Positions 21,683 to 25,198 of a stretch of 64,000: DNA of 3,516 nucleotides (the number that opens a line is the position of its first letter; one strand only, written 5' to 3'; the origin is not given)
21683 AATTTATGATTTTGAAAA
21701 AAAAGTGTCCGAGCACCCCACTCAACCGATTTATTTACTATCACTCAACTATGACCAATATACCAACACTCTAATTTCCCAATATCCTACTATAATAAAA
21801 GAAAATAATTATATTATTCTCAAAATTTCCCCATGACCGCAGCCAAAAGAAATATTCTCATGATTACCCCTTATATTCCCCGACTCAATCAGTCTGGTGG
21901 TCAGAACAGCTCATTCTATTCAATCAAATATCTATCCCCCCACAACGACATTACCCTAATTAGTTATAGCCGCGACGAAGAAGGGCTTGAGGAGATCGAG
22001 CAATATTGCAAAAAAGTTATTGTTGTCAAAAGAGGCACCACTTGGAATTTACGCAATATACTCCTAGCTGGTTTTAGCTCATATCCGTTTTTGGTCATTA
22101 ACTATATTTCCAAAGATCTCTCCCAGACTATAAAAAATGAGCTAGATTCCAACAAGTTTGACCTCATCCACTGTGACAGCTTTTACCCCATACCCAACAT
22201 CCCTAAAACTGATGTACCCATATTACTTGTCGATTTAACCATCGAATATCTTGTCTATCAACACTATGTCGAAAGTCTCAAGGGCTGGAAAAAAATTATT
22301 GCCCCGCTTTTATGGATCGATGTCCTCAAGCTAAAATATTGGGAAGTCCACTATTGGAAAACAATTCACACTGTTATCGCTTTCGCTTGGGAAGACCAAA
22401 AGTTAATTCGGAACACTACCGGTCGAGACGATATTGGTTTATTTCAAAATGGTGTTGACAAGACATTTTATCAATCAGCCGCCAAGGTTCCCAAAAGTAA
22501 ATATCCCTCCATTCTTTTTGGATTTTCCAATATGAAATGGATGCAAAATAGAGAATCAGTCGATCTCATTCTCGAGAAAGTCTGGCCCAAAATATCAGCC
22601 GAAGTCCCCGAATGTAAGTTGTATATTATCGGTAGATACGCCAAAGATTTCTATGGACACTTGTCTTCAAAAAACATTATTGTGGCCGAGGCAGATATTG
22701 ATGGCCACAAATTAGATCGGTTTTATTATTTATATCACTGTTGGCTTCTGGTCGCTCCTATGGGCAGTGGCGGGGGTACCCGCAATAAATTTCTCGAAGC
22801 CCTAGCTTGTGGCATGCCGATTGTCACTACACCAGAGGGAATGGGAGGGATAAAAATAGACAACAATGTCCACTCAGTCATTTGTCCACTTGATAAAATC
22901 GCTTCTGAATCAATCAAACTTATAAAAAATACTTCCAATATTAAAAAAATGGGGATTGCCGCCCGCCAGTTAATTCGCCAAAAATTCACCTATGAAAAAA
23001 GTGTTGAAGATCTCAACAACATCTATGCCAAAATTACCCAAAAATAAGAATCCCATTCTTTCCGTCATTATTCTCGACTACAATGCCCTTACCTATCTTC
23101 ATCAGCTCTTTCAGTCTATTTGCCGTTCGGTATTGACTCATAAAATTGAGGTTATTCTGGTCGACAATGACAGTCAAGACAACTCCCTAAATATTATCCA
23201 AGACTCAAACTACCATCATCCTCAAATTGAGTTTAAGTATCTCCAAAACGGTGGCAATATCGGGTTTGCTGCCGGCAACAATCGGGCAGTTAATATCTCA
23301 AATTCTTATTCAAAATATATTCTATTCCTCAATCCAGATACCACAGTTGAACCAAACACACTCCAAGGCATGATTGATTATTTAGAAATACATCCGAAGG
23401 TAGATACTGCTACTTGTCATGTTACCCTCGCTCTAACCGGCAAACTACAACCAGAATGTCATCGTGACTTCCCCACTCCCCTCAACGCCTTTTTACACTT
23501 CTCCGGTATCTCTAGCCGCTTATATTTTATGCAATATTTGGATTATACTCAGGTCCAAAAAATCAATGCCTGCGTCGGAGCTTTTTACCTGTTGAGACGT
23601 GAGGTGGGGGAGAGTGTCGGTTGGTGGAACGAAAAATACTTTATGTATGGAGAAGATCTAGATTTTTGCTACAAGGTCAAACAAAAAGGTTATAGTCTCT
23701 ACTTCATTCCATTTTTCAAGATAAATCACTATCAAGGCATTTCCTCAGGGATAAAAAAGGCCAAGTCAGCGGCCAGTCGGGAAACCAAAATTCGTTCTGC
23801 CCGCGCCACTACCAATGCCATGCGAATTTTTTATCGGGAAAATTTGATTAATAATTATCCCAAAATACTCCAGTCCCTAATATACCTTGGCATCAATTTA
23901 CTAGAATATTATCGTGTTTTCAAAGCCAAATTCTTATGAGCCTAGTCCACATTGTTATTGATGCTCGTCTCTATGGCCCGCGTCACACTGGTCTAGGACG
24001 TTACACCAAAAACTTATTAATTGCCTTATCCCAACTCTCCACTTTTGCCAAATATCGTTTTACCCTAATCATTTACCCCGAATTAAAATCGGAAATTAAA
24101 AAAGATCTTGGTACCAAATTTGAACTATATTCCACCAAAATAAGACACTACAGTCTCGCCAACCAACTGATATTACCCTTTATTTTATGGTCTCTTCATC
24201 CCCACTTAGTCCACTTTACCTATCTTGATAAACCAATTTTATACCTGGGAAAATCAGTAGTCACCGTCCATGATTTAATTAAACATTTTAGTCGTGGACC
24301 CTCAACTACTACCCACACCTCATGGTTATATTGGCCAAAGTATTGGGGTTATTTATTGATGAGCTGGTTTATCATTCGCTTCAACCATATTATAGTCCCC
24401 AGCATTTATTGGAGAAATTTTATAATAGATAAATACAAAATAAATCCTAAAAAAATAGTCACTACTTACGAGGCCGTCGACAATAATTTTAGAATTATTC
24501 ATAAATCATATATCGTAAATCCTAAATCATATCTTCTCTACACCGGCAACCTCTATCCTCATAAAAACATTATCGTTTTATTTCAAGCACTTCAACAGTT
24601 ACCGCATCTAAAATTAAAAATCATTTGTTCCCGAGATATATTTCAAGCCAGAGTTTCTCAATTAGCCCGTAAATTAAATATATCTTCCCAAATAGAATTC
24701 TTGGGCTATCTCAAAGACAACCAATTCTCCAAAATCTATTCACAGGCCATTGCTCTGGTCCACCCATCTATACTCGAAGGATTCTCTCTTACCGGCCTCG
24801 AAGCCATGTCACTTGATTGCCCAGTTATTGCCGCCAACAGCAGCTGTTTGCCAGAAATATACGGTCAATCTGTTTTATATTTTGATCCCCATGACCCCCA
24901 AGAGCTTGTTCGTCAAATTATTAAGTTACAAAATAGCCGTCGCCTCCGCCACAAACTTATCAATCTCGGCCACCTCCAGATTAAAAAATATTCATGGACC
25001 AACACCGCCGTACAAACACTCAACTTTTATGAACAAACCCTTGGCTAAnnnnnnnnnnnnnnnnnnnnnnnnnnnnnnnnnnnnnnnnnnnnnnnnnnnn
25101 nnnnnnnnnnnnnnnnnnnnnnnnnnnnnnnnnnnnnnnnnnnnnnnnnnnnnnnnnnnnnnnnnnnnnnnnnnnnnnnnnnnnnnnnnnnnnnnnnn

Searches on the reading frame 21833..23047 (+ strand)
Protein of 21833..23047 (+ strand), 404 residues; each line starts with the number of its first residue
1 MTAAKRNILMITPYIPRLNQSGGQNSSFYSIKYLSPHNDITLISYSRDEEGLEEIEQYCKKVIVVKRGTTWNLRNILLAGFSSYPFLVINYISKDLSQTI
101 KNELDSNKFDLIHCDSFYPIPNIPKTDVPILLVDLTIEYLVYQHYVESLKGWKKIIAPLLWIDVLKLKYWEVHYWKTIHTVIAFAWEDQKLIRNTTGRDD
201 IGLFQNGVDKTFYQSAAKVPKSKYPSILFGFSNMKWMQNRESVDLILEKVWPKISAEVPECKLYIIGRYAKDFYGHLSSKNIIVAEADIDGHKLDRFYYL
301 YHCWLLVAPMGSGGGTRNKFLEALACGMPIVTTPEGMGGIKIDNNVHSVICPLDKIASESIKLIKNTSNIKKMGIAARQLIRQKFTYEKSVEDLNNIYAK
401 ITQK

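Call 27: search_protein_families(library=pfam, proteins=[window:21833-23047:+], max_evalue=0.001)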
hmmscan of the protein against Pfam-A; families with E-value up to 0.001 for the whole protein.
window:21833-23047:+ (404 aa): 3 families
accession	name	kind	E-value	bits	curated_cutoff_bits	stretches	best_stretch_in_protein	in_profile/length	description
PF13692.12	Glyco_trans_1_4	-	3.1e-12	47.4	27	1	232-365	8-141/142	Glycosyl transferases group 1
PF00534.26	Glycos_transf_1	-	8.9e-05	22.5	26.4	1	249-379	35-171/172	Glycosyl transferases group 1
PF13524.12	Glyco_trans_1_2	-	0.00046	20.6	25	1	259-394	13-142/144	Glycosyl transferase-like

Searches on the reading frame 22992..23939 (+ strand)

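Call 27: search_protein_families(library=pfam, proteins=[window:22992-23939:+], max_evalue=0.001)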
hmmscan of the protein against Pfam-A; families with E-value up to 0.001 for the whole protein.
window:22992-23939:+ (315 aa): 4 families
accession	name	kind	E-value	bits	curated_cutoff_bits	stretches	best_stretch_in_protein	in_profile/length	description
PF00535.33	Glycos_transf_2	-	6.1e-17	62.5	23.3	1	24-140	1-114/168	Glycosyl transferase family 2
PF13632.12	Glyco_trans_2_3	-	3.2e-11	43.8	27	1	109-256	1-131/198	Glycosyl transferase family group 2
PF13641.12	Glyco_tranf_2_3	-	3.3e-11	44.1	27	1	23-248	3-213/230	Glycosyltransferase like family 2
PF10111.15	Glyco_tranf_2_2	-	0.00052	20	27.3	1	49-134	27-112/276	Glycosyltransferase like family 2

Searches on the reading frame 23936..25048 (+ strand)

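Call 27: search_protein_families(library=pfam, proteins=[window:23936-25048:+], max_evalue=0.001)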
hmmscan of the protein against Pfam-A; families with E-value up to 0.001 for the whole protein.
window:23936-25048:+ (370 aa): 5 families
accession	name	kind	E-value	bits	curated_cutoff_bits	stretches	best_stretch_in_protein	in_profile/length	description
PF00534.26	Glycos_transf_1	-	5.3e-27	94.9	26.4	1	191-343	9-167/172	Glycosyl transferases group 1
PF13692.12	Glyco_trans_1_4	-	2.5e-21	76.9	27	1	199-332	3-140/142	Glycosyl transferases group 1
PF13439.12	Glyco_transf_4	-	2.7e-08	34.4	28.5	1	19-182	3-167/170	Glycosyltransferase Family 4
PF13524.12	Glyco_trans_1_2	-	4.9e-06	27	25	1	215-361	5-142/144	Glycosyl transferase-like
PF20706.3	GT4-conflict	-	2.6e-05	23.8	26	1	252-308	262-319/385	Family 4 Glycosyltransferase in conflict systems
